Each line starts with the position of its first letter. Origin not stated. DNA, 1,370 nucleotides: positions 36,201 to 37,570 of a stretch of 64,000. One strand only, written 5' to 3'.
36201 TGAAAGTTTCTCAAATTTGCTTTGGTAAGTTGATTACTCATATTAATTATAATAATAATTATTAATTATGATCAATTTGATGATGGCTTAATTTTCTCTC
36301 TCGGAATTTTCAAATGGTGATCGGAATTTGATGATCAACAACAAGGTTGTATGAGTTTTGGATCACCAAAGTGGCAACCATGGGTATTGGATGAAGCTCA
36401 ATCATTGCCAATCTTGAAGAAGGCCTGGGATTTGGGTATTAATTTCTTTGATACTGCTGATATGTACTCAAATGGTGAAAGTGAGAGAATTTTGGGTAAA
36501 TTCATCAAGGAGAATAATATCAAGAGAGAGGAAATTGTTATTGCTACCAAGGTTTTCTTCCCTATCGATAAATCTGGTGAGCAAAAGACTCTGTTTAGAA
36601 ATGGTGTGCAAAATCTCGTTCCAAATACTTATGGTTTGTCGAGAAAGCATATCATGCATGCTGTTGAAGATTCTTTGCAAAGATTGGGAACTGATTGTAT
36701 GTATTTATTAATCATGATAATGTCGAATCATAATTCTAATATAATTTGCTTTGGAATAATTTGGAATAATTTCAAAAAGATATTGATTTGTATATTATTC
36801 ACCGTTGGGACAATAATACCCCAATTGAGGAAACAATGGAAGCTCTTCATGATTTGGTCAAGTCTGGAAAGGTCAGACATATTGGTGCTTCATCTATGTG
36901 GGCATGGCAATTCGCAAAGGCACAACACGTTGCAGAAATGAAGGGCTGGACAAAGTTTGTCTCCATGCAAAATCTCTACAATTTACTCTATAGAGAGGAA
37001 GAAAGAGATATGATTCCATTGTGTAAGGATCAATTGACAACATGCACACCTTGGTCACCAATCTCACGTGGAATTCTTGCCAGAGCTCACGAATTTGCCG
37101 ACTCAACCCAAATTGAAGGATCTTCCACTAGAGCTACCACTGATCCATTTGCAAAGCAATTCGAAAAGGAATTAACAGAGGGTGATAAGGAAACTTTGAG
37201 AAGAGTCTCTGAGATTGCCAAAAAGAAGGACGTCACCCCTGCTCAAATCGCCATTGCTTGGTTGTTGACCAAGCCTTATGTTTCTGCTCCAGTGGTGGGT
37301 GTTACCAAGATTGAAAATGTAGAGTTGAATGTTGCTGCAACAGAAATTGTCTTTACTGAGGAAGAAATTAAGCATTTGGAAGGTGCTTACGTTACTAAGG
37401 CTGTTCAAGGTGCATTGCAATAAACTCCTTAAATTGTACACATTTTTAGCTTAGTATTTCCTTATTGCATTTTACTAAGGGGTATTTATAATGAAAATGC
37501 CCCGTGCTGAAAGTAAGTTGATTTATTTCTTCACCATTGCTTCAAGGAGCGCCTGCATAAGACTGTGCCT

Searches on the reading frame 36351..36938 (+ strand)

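Call 72: search_protein_families(library=pfam, proteins=[window:36351-36938:+], max_evalue=0.001)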
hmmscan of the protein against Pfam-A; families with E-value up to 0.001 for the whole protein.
window:36351-36938:+ (196 aa): 1 family
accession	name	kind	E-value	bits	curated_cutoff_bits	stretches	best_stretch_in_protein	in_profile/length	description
PF00248.27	Aldo_ket_red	-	2.6e-23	83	24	1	7-120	10-106/291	Aldo/keto reductase family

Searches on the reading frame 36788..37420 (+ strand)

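Call 72: search_protein_families(library=pfam, proteins=[window:36788-37420:+], max_evalue=0.001)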
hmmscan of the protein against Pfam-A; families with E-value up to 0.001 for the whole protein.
window:36788-37420:+ (211 aa): 1 family
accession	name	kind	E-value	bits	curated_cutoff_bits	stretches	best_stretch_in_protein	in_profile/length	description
PF00248.27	Aldo_ket_red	-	1.6e-42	146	24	1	1-200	105-289/291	Aldo/keto reductase family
